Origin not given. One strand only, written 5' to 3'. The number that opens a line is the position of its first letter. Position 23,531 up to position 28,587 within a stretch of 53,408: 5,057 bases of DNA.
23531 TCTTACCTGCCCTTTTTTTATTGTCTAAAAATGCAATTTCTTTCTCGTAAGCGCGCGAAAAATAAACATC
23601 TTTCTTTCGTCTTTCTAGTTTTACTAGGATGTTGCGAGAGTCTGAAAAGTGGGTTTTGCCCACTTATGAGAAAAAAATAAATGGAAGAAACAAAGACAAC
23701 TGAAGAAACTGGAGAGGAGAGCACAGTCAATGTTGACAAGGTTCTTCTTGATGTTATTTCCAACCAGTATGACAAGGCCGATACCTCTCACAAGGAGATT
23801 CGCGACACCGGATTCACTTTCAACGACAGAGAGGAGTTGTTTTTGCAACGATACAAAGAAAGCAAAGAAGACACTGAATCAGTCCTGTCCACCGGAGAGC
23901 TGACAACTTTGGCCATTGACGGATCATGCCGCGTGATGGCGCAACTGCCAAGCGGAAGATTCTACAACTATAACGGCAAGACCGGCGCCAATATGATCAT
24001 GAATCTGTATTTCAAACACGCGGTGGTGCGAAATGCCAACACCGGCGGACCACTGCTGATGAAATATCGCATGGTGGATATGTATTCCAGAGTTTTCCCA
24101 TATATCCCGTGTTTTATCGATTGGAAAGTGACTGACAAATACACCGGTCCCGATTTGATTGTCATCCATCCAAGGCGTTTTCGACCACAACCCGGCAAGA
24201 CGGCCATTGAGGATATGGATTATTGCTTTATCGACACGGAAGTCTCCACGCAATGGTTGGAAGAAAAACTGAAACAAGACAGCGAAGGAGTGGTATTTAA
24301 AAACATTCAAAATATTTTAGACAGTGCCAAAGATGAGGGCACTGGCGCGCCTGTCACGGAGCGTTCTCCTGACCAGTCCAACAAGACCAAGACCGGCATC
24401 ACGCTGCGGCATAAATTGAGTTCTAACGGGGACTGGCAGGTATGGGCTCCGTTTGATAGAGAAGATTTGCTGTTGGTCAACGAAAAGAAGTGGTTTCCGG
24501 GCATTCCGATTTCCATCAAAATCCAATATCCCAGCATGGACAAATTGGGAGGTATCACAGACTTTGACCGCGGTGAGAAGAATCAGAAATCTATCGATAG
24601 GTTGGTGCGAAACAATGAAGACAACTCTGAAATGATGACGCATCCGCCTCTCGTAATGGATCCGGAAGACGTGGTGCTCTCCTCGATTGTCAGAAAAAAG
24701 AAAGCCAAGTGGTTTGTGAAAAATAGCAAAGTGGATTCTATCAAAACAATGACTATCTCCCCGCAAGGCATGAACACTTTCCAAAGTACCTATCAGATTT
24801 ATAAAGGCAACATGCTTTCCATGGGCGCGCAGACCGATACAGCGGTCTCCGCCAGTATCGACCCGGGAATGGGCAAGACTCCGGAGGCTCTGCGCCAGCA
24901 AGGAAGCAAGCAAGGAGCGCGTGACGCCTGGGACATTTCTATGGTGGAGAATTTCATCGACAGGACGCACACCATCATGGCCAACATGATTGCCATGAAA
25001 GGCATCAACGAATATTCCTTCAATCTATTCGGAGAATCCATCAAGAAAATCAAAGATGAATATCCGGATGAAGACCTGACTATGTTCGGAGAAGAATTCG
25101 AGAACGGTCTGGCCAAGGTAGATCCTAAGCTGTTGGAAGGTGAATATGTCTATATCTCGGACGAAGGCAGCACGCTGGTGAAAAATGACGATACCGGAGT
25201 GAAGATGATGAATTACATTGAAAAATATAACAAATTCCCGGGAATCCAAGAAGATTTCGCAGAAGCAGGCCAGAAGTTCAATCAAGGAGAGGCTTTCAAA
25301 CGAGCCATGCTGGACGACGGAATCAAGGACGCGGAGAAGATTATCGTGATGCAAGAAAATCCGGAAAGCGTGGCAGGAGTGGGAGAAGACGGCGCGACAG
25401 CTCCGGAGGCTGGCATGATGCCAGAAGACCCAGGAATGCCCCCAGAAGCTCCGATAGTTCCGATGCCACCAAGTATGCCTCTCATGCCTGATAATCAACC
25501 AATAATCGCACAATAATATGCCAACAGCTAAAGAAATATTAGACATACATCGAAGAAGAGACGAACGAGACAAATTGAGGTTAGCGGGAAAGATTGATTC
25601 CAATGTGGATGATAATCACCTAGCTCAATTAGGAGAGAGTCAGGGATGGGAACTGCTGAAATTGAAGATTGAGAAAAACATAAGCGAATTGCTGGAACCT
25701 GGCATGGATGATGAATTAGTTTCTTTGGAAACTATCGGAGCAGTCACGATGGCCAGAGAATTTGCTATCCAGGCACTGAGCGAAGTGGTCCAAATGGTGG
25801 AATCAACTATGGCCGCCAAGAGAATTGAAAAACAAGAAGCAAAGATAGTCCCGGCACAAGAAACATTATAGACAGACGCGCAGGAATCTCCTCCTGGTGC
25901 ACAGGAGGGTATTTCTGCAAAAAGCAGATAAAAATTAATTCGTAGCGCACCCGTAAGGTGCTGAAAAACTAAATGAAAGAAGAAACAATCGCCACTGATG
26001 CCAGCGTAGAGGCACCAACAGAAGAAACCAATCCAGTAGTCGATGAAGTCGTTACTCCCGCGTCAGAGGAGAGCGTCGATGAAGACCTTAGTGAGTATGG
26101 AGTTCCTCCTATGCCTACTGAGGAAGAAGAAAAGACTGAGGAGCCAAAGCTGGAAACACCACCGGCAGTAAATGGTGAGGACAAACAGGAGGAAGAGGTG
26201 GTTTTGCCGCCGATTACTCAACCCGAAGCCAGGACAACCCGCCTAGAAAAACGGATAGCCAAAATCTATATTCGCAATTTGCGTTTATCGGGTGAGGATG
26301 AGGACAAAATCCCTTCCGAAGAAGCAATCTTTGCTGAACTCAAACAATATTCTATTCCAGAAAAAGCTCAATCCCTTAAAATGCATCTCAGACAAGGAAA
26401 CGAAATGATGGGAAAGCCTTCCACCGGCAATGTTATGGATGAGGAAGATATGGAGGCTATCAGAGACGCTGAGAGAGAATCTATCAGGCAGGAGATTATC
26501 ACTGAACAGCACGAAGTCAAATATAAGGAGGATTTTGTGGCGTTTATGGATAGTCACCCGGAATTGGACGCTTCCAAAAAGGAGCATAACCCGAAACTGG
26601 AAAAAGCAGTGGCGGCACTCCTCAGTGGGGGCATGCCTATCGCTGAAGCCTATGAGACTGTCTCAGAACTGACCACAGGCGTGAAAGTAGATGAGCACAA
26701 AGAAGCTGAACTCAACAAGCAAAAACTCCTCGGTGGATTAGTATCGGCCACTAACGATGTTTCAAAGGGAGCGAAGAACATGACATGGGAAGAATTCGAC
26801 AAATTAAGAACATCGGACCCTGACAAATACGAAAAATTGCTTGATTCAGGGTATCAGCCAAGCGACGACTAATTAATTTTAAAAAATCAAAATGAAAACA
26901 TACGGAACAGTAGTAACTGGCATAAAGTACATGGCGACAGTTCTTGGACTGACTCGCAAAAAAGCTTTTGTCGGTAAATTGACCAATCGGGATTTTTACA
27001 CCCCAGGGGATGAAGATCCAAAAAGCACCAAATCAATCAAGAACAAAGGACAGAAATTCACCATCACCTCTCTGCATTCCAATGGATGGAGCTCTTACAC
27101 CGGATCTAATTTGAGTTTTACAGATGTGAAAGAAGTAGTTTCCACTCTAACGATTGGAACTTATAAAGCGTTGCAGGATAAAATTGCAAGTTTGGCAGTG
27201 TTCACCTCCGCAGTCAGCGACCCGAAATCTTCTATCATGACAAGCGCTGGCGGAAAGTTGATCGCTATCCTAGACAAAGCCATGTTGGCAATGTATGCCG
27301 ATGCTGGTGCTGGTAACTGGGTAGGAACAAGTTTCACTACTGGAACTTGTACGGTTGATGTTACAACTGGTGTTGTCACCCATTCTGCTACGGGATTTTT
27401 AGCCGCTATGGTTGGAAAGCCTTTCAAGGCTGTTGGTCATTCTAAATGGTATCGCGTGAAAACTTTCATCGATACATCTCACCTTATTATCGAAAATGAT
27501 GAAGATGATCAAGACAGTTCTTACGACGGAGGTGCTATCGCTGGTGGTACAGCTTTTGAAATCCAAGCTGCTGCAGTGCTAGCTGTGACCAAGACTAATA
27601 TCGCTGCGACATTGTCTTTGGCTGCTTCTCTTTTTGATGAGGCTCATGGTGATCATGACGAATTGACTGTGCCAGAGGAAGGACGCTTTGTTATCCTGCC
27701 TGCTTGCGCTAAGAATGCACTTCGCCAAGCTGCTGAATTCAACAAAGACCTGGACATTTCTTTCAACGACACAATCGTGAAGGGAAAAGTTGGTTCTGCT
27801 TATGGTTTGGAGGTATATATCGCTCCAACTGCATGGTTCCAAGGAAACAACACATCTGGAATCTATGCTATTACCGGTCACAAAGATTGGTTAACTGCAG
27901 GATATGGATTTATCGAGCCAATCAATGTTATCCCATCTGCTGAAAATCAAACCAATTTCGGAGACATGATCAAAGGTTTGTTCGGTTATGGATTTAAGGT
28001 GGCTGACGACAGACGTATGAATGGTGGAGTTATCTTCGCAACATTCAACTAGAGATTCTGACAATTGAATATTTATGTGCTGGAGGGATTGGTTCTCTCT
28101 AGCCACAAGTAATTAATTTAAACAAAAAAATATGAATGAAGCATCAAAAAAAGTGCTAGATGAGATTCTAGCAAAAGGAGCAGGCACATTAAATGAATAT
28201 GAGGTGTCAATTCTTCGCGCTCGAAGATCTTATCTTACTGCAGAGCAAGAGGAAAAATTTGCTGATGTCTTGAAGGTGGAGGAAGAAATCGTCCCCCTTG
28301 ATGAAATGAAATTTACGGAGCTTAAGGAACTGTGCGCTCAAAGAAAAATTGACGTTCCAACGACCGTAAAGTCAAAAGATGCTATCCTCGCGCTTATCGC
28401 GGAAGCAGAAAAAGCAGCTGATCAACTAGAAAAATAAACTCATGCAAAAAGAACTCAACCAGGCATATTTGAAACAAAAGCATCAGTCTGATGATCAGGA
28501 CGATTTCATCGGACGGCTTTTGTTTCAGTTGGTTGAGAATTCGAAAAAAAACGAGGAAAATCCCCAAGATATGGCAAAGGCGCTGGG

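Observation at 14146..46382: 32-kb prophage-like element inserted exactly at the CIRCE operator region of the hrcA-grpE-dnaK heat-shock locus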

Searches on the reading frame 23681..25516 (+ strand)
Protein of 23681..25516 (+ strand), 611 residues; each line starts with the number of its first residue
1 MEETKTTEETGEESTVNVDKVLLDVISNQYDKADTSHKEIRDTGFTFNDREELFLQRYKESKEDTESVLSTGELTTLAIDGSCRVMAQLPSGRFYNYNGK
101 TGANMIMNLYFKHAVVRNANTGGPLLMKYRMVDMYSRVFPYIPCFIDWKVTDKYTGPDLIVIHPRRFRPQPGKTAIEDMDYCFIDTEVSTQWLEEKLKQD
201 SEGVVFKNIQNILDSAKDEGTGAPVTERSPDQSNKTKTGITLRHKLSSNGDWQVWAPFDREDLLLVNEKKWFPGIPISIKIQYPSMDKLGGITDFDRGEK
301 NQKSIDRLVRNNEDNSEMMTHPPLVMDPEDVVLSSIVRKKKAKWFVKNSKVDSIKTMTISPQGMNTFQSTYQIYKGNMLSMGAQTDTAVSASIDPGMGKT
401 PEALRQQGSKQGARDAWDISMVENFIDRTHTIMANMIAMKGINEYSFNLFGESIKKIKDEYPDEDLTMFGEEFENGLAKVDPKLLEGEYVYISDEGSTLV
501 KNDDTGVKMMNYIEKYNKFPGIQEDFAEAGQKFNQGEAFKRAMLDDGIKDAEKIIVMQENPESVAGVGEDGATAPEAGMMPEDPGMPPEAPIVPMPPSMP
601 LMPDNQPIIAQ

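Call 11: search_protein_families(library=phrogs, proteins=[window:23681-25516:+], max_evalue=0.001)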
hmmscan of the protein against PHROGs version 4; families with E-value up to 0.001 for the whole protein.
window:23681-25516:+ (611 aa): 0 families

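Call 57: search_protein_families(library=pfam, proteins=[window:23681-25516:+], max_evalue=0.01)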
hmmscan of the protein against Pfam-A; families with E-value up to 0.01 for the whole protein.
window:23681-25516:+ (611 aa): 1 family
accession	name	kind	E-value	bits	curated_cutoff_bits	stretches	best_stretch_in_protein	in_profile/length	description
PF23899.1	SU10_portal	-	0.001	18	30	0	148-367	182-404/593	Phage SU10 portal protein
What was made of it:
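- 23681..25516 (+): Probable portal protein. Only a weak Pfam SU10_portal match, E = 0.001 and below cut-off (call 57).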

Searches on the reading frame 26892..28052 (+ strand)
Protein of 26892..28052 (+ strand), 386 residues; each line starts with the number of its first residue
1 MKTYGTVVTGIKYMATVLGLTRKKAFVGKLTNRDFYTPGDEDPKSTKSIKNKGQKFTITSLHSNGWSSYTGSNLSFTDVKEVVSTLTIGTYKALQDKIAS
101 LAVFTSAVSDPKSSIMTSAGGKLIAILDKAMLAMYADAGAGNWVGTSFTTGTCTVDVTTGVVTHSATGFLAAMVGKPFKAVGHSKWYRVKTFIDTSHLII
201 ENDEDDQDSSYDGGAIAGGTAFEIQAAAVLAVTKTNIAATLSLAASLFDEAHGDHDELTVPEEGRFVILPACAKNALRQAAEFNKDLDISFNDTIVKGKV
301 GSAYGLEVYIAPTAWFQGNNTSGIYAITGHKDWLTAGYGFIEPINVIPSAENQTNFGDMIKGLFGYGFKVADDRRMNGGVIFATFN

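Call 11: search_protein_families(library=phrogs, proteins=[window:26892-28052:+], max_evalue=0.001)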
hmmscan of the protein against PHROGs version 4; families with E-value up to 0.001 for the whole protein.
window:26892-28052:+ (386 aa): 2 families
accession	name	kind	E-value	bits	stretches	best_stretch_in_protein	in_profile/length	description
phrog_267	-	head and packaging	9.3e-12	45.8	1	224-371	176-315/410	major head protein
phrog_422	-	head and packaging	0.00018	22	1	232-323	131-225/297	major head protein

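Call 66: search_dna_similar(query=window:26892-28049:+, collection=phages, mode=protein, max_rows=10)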
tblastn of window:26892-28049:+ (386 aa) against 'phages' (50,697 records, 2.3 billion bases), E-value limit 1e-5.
Records with a match: 2; places in all: 2; records where one place covers at least 80% of the query: 0.
Best place of each record, by identity: <60% 2.
By first word of the organism name: Aeribacillus 2.
By host as written in the record: Aeribacillus pallidus 2.
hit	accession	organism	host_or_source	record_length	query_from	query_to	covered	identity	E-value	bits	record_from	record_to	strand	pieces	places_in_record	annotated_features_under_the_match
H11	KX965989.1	Aeribacillus phage AP45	Aeribacillus pallidus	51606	256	370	30%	30.7%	4e-6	55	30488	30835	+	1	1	capsid protein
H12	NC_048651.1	Aeribacillus phage AP45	Aeribacillus pallidus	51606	256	370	30%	30.7%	4e-6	55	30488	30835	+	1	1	major head protein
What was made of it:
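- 26892..28052 (+): Major head protein. Nearest known phage capsid is 31% identical over 30% of its length (call 66).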

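Call 83: search_protein_families(library=pfam, proteins=[window:26892-28052:+], max_evalue=0.01)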
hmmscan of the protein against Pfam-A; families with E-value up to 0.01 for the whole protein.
window:26892-28052:+ (386 aa): 0 families

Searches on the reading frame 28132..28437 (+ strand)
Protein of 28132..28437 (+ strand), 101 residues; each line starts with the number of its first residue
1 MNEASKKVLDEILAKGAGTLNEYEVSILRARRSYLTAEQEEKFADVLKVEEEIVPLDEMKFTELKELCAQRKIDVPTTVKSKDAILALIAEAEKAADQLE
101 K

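Call 60: search_protein_families(library=phrogs, proteins=[window:28132-28437:+], max_evalue=0.001)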
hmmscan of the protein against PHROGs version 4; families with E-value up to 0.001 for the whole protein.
window:28132-28437:+ (101 aa): 3 families
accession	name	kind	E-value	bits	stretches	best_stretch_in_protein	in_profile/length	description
phrog_3281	-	DNA, RNA and nucleotide metabolism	5.2e-08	34.2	1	32-94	43-105/107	endonuclease VII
phrog_10541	-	unknown function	1.7e-06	29.2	1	29-95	43-106/108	-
phrog_390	-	transcription regulation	0.00059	21.2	1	29-89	34-93/97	Arc-like repressor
